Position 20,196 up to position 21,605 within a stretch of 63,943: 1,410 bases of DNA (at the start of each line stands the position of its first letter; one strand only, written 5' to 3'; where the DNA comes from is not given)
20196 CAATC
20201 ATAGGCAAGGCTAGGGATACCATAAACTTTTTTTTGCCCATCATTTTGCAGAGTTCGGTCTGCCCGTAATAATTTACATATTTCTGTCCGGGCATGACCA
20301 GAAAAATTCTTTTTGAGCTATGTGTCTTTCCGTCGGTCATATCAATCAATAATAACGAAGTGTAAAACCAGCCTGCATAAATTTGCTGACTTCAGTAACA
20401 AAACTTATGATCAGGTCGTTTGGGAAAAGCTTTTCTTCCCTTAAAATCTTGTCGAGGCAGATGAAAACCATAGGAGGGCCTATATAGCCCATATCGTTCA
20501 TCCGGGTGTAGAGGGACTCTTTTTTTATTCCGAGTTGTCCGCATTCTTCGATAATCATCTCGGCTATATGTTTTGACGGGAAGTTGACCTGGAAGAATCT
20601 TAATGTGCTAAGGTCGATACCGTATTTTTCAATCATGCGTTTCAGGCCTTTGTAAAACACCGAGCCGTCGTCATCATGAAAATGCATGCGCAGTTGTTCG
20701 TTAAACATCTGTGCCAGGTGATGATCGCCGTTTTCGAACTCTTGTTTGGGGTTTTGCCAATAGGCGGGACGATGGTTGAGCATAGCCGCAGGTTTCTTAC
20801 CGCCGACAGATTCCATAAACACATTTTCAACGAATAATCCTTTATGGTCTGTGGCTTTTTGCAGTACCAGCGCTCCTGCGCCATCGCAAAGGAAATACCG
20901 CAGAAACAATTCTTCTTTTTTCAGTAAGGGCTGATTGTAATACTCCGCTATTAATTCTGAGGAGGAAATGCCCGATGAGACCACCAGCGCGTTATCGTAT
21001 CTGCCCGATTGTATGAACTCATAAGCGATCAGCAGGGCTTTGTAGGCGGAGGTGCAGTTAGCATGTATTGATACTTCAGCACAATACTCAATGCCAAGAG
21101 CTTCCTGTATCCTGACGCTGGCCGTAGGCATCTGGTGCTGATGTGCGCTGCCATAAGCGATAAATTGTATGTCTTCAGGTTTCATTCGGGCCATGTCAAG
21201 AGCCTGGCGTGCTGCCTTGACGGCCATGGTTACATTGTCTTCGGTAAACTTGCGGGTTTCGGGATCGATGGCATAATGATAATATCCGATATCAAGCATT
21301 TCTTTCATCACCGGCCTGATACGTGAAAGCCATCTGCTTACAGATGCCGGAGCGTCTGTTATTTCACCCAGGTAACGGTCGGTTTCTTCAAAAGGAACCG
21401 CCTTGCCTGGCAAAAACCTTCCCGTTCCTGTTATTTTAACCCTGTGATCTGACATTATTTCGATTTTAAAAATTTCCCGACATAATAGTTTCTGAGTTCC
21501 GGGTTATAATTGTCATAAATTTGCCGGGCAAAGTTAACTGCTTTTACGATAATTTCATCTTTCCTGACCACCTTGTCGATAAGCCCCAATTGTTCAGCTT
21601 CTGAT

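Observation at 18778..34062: Twelve-gene single-strand biosynthetic block: a radical-SAM/KASIII core joined to an aryl-polyene/flexirubin-style tailoring and export set, with no ACP or KS/CLF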

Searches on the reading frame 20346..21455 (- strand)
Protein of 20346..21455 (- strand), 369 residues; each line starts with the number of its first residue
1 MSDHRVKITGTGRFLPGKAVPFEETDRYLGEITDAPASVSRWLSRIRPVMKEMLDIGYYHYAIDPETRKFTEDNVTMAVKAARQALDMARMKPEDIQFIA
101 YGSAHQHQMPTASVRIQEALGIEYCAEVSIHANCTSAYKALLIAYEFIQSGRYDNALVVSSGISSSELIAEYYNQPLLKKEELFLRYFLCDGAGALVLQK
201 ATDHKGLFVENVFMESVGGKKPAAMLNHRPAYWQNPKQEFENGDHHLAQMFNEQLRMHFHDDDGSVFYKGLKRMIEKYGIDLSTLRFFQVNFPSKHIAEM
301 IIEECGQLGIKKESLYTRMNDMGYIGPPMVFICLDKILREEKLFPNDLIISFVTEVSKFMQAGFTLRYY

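Call 4: search_protein_families(library=pfam, proteins=[window:20346-21455:-], max_evalue=0.01)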
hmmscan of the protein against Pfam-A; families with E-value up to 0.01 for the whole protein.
window:20346-21455:- (369 aa): 5 families
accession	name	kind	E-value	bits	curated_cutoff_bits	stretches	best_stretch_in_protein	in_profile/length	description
PF08545.16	ACP_syn_III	-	8.4e-09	35.6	24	1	130-206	3-68/80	3-Oxoacyl-[acyl-carrier-protein (ACP)] synthase III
PF07451.17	SpoVAD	-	0.00027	20.2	22.1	1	67-202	44-173/329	Stage V sporulation protein AD (SpoVAD)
PF00109.32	ketoacyl-synt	-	0.00048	20.2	20.8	1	104-203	145-251/252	Beta-ketoacyl synthase, N-terminal domain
PF00108.29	Thiolase_N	-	0.0018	18.1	26.4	1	77-159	26-110/260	Thiolase, N-terminal domain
PF08541.16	ACP_syn_III_C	-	0.0056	17.2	26.6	0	298-351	21-74/90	3-Oxoacyl-[acyl-carrier-protein (ACP)] synthase III C terminal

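Call 8: search_protein_families(library=ncbifam, proteins=[window:20346-21455:-], max_evalue=0.001)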
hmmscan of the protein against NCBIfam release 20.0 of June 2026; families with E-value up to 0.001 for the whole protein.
window:20346-21455:- (369 aa): 19 families
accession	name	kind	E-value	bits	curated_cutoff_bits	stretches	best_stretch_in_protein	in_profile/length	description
NF005293.2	PRK06816.1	subfamily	3.7e-34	118.4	450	1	7-362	2-371/378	StlD/DarB family beta-ketosynthase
NF053539.1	resorcinol_DarB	exception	7.4e-26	91.2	550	1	5-360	2-368/377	dialkylresorcinol biosynthesis protein DarB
TIGR00747.1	fabH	subfamily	2.4e-23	82.7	292.1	1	71-350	45-305/322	beta-ketoacyl-ACP synthase III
NF006829.0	PRK09352.1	subfamily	6.9e-22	77.8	249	1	71-351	50-305/322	beta-ketoacyl-ACP synthase 3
NF005541.0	PRK07204.1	equivalog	2.1e-15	56.9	402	1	67-209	43-180/329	beta-ketoacyl-ACP synthase III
NF005308.0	PRK06840.1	equivalog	2.9e-15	56.2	315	1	72-350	51-318/339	3-oxoacyl-ACP synthase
NF005703.0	PRK07515.1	equivalog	1.5e-13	50.4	304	1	73-168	95-190/373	beta-ketoacyl-ACP synthase III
NF003274.0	PRK04262.1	equivalog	3.8e-12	45.9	244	1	69-165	46-144/347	hydroxymethylglutaryl-CoA synthase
NF004720.0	PRK06064.1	subfamily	9.6e-09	34.5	420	1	76-159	24-110/389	thiolase domain-containing protein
NF006720.0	PRK09258.1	equivalog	7.3e-08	32.1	285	1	76-164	63-153/338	3-oxoacyl-ACP synthase III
NF004623.0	PRK05963.1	equivalog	1.5e-07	31.1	437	1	75-210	55-181/328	beta-ketoacyl-ACP synthase III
TIGR01835.1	HMG-CoA-S_prok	equivalog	1.6e-07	30.5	360.35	1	57-165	29-140/382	hydroxymethylglutaryl-CoA synthase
NF004715.0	PRK06059.1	equivalog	6.9e-07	28.6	424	1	69-161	18-112/399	lipid-transfer protein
TIGR00748.1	HMG_CoA_syn_Arc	equivalog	1e-05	25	353.35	1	71-160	47-138/345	hydroxymethylglutaryl-CoA synthase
TIGR01930.1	AcCoA-C-Actrans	subfamily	1.6e-05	24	240.55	1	74-161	21-110/385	acetyl-CoA C-acyltransferase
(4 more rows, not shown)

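Call 18: search_solved_structures(query=window:20346-21455:-, max_evalue=0.001, show_alignments=1)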
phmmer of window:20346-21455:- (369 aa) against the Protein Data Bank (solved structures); distinct sequences matched with E-value up to 0.001: 33.
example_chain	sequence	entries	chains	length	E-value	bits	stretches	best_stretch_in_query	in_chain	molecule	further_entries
5gk0_A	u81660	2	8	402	6.1e-18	68.3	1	5-362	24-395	Ketosynthase StlD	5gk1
5gk2_A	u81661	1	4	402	1.4e-17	67.1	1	5-362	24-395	Ketosynthase StlD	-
3il3_A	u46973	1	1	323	4.9e-13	52.2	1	72-209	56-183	3-oxoacyl-[acyl-carrier-protein] synthase 3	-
8vd9_A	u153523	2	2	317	1.7e-11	47.1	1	68-221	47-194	Beta-ketoacyl-[acyl-carrier-protein] synthase III 1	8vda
5by7_A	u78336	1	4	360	5.1e-11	45.5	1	59-227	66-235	3-oxoacyl-ACP synthase III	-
1zow_A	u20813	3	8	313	1.8e-10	43.8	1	72-220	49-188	3-oxoacyl-[acyl-carrier-protein] synthase III | 3-oxoacyl-[acyl-carrier-protein] synthase 3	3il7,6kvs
4ylt_A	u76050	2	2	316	6.4e-10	41.9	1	72-209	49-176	3-oxoacyl-[acyl-carrier-protein] synthase 3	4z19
1hn9_A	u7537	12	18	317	2.5e-09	40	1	74-165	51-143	BETA-KETOACYL-ACYL CARRIER PROTEIN SYNTHASE III | 3-oxoacyl-[acyl-carrier-protein] synthase III | 3-oxoacyl-[acyl-carrier-protein] synthase 3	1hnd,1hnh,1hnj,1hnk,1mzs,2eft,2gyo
6x7r_A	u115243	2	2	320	2.5e-09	40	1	74-164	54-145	3-oxoacyl-[acyl-carrier-protein] synthase 3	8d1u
9ka2_A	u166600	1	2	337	2.5e-09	40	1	74-164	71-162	Beta-ketoacyl-[acyl-carrier-protein] synthase III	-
3il9_A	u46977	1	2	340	2.6e-09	39.9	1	74-164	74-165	3-oxoacyl-[acyl-carrier-protein] synthase 3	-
1ebl_A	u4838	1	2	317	3.1e-09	39.7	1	74-164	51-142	BETA-KETOACYL-ACP SYNTHASE III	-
2ebd_A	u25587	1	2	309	3.2e-09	39.6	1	68-215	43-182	3-oxoacyl-[acyl-carrier-protein] synthase 3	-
4ryb_A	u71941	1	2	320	5.5e-08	35.6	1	72-207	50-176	3-oxoacyl-[acyl-carrier-protein] synthase 3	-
4nhd_A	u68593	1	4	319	9e-08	34.9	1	68-164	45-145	3-oxoacyl-[acyl-carrier-protein] synthase 3 protein 1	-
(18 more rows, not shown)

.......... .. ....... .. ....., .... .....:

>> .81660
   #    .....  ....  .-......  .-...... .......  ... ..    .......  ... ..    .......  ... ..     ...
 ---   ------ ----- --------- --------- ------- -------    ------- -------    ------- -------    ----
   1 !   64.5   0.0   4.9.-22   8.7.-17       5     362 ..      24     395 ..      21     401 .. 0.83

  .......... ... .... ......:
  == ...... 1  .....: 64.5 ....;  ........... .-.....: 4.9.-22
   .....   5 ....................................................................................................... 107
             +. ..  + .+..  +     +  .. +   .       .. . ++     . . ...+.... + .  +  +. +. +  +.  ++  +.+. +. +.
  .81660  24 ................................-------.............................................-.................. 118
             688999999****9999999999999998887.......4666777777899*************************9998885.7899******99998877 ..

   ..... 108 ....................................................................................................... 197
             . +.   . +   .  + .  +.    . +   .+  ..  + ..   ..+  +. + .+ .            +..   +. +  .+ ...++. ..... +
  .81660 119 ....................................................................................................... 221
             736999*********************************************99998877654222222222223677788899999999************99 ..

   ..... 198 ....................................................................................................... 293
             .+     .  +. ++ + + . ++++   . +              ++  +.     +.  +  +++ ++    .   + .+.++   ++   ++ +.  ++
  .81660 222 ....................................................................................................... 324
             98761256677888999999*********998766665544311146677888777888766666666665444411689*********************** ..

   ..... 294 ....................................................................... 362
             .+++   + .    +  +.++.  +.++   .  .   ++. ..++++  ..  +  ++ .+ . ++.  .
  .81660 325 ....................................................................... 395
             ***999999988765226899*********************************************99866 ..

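Call 26: find_related_loci(query=A1, collection=genome_contigs, flank=10000)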
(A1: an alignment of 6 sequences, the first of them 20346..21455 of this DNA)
Query A1 (369 aa) in genome_contigs; peptide patterns used: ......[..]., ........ (x = any residue, [..] = any of these).
292 stretches matched a pattern; 252 encode a relative of the query (tblastn E <= 1e-3); the best 80 are kept; 80 distinct loci.
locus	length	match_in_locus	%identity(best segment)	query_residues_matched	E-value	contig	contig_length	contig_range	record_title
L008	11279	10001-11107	89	1-369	0e+0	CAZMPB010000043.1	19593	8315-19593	MAG TPA_asm: uncultured Bacteroidales bacterium isolate SRP192927_co7_46 genome assembly, contig: NODE_4951_length_19593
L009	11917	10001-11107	87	1-369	0e+0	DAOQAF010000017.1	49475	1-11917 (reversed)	MAG TPA_asm: Bacteroidales bacterium isolate AMR_MDS_1269 NODE_563_length_49475_cov_11.438507, whole genome shotgun sequ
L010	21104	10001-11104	87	1-368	0e+0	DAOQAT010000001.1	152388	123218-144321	MAG TPA_asm: Bacteroidales bacterium isolate AMR_MDS_1255 NODE_38_length_152388_cov_6.777428, whole genome shotgun seque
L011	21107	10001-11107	86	1-369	0e+0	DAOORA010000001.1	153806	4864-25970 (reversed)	MAG TPA_asm: Bacteroidales bacterium isolate AMR_MDS_2557 NODE_71_length_153806_cov_24.988046, whole genome shotgun sequ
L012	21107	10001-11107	83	1-369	0e+0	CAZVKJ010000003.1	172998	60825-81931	MAG TPA_asm: uncultured Bacteroidales bacterium isolate SRP089250_co1_43 genome assembly, contig: NODE_49_length_172998_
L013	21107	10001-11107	79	1-369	0e+0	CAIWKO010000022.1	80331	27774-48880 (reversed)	MAG: uncultured Bacteroidales bacterium isolate AlinenLipids_bin-7433 genome assembly, contig: bin-7433:22/70, whole gen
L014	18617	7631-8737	76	1-369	0e+0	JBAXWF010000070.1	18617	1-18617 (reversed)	MAG: Bacteroidota bacterium isolate ELA706 MAG706_70, whole genome shotgun sequence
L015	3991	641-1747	78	1-369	0e+0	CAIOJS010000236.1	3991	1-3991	uncultured bacterium isolate AlinenLipids_bin-6511 genome assembly, contig: bin-6511:236/558, whole genome shotgun seque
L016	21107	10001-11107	76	1-369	0e+0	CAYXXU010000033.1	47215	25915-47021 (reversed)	MAG TPA_asm: uncultured Bacteroidales bacterium isolate SRP220891_co2_158 genome assembly, contig: NODE_1057_length_4721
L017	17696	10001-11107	78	1-369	0e+0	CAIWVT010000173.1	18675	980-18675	uncultured bacterium isolate KR_bin-2776 genome assembly, contig: bin-2776:173/679, whole genome shotgun sequence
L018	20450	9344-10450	76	1-369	0e+0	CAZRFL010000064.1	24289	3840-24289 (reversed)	MAG TPA_asm: uncultured Bacteroidales bacterium isolate SRP272421_co1_615 genome assembly, contig: NODE_5082_length_2428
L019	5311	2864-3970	74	1-369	0e+0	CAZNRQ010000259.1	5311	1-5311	MAG TPA_asm: uncultured Bacteroidales bacterium isolate SRP142039_co2_135 genome assembly, contig: NODE_18051_length_531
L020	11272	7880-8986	79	1-369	0e+0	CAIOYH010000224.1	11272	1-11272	uncultured bacterium isolate Kiruna_bin-04925 genome assembly, contig: bin-04925:224/230, whole genome shotgun sequence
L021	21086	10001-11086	74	6-366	0e+0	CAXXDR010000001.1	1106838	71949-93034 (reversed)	MAG: Bacteroidales bacterium isolate 880eb77f-9e96-4161-ad76-3daa2caaf06e genome assembly, contig: contig_1, whole genom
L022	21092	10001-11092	69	6-368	0e+0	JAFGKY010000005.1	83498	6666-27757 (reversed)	MAG: Bacteroidales bacterium isolate Zod_Metabat.37 k87_377958, whole genome shotgun sequence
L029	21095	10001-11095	69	6-369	1e-178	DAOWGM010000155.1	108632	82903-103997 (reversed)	MAG TPA_asm: Bacteroidales bacterium isolate CSMAG_1991 CSMAG_1991_k141_673985_length_108632_cov_13.5482, whole genome s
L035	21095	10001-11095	68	6-369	2e-176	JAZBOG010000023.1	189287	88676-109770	MAG: Bacteroidales bacterium isolate bin.717 k117_5529185, whole genome shotgun sequence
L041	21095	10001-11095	69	6-369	6e-176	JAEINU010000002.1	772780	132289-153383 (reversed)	MAG: Bacteroidales bacterium isolate MAG12 NODE_3_length_772780_cov_61.558827, whole genome shotgun sequence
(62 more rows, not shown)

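Call 51: search_protein_families(library=pfam, proteins=[L041:11166-11816:+, L041:6602-7702:-, L041:14262-14933:+, L041:4826-6439:-, L029:11962-12603:+, L029:15507-15989:+, L029:16251-17738:+, L035:14352-15350:+, L021:11244-12260:+, L021:12296-14950:+], max_evalue=0.001)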
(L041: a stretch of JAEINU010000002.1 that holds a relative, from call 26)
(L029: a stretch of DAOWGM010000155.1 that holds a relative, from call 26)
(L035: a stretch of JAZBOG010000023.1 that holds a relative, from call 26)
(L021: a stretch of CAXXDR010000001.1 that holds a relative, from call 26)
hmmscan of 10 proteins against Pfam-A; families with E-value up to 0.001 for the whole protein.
L041:11166-11816:+ (216 aa): 0 families

L041:6602-7702:- (366 aa): 3 families
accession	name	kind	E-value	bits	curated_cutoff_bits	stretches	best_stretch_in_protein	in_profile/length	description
PF00891.24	Methyltransf_2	-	4.4e-45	154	22.3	1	139-346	1-209/210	O-methyltransferase domain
PF08100.18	Dimerisation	-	5.1e-11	42.7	25.6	1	35-118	4-92/93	O-methyltransferase dimerisation domain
PF05891.18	Methyltransf_PK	-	2.3e-05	24.5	27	1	193-360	50-209/218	AdoMet dependent proline di-methyltransferase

L041:14262-14933:+ (223 aa): 0 families

L041:4826-6439:- (537 aa): 8 families
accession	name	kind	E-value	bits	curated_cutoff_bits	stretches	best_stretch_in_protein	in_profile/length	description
PF08447.18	PAS_3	-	3.2e-36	123.9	25.6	2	56-145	3-87/89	PAS fold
PF02518.31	HATPase_c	-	6.8e-24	84.9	26.4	1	413-522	2-109/111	Histidine kinase-, DNA gyrase B-, and HSP90-like ATPase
PF13426.13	PAS_9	-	2.9e-19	69.7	27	2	175-278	1-103/103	PAS domain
PF00989.32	PAS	-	1.3e-16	61.1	22.6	1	166-276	2-113/113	PAS fold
PF08448.16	PAS_4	-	3.5e-12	47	23.1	1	173-278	3-107/110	PAS fold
PF13188.13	PAS_8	-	2.9e-11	43.3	21.8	1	165-218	1-54/65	PAS domain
PF00512.31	HisKA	-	1e-09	38.8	26.9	1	300-367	2-66/66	His Kinase A (phospho-acceptor) domain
PF13589.12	HATPase_c_3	-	0.00045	20.7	25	0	421-489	7-76/137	Histidine kinase-, DNA gyrase B-, and HSP90-like ATPase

L029:11962-12603:+ (213 aa): 1 family
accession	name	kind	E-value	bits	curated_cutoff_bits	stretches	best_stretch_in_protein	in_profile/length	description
PF13505.12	OMP_b-brl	-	5.4e-07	30.4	28.7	1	41-212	22-175/175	Outer membrane protein beta-barrel domain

L029:15507-15989:+ (160 aa): 0 families

L029:16251-17738:+ (495 aa): 6 families
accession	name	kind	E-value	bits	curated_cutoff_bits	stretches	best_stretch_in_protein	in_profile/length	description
PF14312.12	FG-GAP_2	-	3.1e-26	91.7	23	3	35-70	13-46/49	FG-GAP repeat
PF18962.6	Por_Secre_tail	-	1.5e-13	51.3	27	1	424-493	1-74/75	Secretion system C-terminal sorting domain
PF23414.1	Beta-prop_EML_2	-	2.4e-06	27.6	90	0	258-341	35-104/266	Echinoderm microtubule-associated protein second beta-propeller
PF14784.11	ECSIT_C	-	4.7e-05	24.1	29.6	0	195-242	64-115/130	C-terminal domain of the ECSIT protein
PF02751.19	TFIIA_gamma_C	-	6.5e-05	23.5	27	0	348-367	2-21/43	Transcription initiation factor IIA, gamma subunit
PF15520.11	Ntox10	-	0.00052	20.4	26.8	0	219-274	15-70/193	Novel toxin 10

L035:14352-15350:+ (332 aa): 1 family
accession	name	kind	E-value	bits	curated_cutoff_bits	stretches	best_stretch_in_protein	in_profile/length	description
PF12412.13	DUF3667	-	3.1e-15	55.9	27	1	64-108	1-45/45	Protein of unknown function (DUF3667)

L021:11244-12260:+ (338 aa): 0 families

L021:12296-14950:+ (884 aa): 2 families
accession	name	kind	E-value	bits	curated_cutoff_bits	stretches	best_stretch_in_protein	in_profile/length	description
PF01841.26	Transglut_core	-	7.9e-27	94.1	23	2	134-226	3-104/108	Transglutaminase-like superfamily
PF04473.18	DUF553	-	8.3e-05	22.5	20.5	1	133-228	5-111/140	Transglutaminase-like domain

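Call 63: search_protein_families(library=ncbifam, proteins=[L041:11166-11816:+], max_evalue=0.00001)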
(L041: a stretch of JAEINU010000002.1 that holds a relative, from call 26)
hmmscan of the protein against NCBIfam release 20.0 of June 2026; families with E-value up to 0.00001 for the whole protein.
L041:11166-11816:+ (216 aa): 0 families
